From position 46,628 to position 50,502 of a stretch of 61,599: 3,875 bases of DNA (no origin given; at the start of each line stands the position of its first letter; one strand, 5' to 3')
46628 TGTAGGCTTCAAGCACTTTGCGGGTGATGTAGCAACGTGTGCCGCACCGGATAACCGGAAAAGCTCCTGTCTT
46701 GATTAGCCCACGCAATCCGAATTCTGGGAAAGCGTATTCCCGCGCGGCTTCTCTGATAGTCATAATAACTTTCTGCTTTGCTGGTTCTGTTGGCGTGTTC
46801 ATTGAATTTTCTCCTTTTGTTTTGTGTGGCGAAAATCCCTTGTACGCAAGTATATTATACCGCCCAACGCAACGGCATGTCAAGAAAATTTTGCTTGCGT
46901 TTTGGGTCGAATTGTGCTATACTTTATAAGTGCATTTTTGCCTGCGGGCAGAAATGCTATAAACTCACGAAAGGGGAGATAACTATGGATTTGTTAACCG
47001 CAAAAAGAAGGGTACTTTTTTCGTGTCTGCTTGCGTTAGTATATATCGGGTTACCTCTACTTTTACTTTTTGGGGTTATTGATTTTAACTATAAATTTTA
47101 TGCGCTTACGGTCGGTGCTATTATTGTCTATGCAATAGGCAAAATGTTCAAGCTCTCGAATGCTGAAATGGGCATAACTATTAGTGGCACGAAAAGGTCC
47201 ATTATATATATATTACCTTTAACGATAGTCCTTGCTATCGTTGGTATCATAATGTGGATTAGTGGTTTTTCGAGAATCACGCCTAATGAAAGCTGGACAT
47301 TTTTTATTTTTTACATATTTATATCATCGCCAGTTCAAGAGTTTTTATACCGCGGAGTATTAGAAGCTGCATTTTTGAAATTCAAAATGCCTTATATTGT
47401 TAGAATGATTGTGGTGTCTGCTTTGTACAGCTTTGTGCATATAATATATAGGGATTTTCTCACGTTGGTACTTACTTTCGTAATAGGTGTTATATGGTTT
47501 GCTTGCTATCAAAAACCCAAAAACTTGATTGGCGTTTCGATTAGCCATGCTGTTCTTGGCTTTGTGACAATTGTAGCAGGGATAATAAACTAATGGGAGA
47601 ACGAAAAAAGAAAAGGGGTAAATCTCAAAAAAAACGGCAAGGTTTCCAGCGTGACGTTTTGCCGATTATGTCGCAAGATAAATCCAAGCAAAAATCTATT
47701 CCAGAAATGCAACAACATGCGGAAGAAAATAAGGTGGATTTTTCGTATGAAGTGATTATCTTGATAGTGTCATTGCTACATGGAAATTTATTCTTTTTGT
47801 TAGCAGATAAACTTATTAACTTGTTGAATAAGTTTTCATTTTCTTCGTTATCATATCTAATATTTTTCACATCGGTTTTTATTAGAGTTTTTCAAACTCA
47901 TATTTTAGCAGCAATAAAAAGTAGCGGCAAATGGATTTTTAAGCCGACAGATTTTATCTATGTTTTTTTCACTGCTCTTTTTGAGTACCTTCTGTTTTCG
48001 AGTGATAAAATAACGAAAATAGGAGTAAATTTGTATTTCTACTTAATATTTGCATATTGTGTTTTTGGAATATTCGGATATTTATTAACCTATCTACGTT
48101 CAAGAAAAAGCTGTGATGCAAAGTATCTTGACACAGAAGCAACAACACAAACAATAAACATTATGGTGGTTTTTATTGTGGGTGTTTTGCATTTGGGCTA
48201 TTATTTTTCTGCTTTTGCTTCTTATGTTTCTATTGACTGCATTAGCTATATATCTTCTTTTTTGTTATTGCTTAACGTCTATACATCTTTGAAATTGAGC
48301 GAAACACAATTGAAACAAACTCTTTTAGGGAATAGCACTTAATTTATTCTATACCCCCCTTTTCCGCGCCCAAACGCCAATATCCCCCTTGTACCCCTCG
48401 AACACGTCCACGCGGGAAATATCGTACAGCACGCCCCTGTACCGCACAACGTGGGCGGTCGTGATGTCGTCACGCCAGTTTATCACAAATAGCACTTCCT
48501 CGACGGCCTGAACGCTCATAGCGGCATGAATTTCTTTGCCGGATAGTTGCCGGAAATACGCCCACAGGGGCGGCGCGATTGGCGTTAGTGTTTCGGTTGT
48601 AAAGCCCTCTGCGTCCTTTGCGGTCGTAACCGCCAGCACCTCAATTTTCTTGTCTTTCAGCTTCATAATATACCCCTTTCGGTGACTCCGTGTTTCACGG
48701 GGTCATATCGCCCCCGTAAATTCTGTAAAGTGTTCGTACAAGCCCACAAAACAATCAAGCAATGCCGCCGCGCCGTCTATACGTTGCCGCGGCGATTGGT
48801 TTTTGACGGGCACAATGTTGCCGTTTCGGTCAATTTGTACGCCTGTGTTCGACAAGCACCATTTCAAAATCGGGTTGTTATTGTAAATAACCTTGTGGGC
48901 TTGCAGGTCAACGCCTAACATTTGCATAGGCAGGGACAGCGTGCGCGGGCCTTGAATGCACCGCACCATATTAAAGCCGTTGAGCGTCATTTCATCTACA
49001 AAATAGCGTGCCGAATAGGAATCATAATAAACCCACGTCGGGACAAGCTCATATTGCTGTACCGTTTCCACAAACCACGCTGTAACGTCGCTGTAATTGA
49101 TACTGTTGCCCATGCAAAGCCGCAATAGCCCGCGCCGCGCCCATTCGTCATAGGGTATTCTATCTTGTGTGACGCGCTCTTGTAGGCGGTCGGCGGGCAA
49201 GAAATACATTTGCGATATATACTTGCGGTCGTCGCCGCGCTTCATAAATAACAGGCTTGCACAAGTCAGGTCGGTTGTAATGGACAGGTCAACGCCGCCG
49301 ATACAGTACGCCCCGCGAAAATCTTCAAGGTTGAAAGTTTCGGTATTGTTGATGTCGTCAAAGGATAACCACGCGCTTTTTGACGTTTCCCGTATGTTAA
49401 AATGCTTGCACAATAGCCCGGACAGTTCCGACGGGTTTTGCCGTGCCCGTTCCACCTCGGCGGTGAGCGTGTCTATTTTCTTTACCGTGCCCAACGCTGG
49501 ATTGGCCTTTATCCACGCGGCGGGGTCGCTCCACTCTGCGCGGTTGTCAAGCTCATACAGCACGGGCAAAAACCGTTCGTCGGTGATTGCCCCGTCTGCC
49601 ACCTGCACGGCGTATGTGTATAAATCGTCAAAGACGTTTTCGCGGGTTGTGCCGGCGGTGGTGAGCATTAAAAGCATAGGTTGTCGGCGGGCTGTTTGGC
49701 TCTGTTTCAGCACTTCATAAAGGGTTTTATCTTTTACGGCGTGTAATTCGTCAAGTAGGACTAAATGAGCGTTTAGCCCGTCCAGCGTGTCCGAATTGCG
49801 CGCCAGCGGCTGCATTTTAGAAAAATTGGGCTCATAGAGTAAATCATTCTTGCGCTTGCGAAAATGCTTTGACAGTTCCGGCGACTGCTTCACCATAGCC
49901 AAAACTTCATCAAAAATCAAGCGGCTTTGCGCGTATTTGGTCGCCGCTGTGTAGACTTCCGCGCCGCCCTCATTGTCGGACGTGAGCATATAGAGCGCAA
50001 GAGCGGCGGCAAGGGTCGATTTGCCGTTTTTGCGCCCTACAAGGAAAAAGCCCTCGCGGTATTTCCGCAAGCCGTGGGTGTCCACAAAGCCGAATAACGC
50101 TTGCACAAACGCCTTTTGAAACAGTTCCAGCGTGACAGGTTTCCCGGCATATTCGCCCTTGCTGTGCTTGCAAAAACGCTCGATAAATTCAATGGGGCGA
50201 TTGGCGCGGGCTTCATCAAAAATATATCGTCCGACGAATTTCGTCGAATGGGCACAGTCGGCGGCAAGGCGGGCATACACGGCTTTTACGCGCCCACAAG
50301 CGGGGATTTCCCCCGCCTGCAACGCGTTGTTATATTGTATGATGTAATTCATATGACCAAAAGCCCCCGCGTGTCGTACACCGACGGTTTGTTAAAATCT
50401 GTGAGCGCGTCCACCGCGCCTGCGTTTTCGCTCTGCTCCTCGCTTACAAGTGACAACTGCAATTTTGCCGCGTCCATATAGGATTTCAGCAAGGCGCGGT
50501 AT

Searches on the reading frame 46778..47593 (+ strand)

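Call 48: search_protein_families(library=pfam, proteins=[window:46778-47593:+], max_evalue=0.00001)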
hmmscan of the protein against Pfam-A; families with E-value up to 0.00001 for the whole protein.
window:46778-47593:+ (271 aa): 1 family
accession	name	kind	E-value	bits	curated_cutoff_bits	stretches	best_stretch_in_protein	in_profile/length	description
PF02517.21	Rce1-like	-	2.1e-10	41.2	22.4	1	171-260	3-90/93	Type II CAAX prenyl endopeptidase Rce1-like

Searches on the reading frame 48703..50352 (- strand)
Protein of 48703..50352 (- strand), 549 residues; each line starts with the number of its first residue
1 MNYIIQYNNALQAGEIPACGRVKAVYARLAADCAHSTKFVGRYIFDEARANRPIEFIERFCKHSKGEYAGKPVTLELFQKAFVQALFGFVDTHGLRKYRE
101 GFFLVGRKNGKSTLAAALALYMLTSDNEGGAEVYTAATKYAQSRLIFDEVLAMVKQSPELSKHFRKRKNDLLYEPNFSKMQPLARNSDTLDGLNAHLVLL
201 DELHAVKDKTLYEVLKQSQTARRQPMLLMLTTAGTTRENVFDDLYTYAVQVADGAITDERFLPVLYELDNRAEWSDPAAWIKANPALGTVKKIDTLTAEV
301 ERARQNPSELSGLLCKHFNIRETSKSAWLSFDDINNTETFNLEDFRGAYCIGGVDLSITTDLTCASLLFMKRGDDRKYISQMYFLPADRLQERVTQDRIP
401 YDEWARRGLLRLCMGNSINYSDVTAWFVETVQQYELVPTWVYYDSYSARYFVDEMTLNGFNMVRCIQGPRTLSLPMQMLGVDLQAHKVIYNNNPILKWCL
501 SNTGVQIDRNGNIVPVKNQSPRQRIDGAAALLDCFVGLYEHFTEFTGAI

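Call 49: search_protein_families(library=pfam, proteins=[window:48703-50352:-], max_evalue=0.00001)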
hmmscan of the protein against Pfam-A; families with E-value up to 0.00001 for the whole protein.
window:48703-50352:- (549 aa): 2 families
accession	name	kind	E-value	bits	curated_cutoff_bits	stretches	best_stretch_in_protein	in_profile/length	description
PF20441.4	TerL_nuclease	-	1.3e-37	130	24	1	256-536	2-280/286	Terminase large subunit, endonuclease domain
PF03354.21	TerL_ATPase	-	7.5e-34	117.4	23.7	1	78-248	2-176/178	Terminase large subunit, ATPase domain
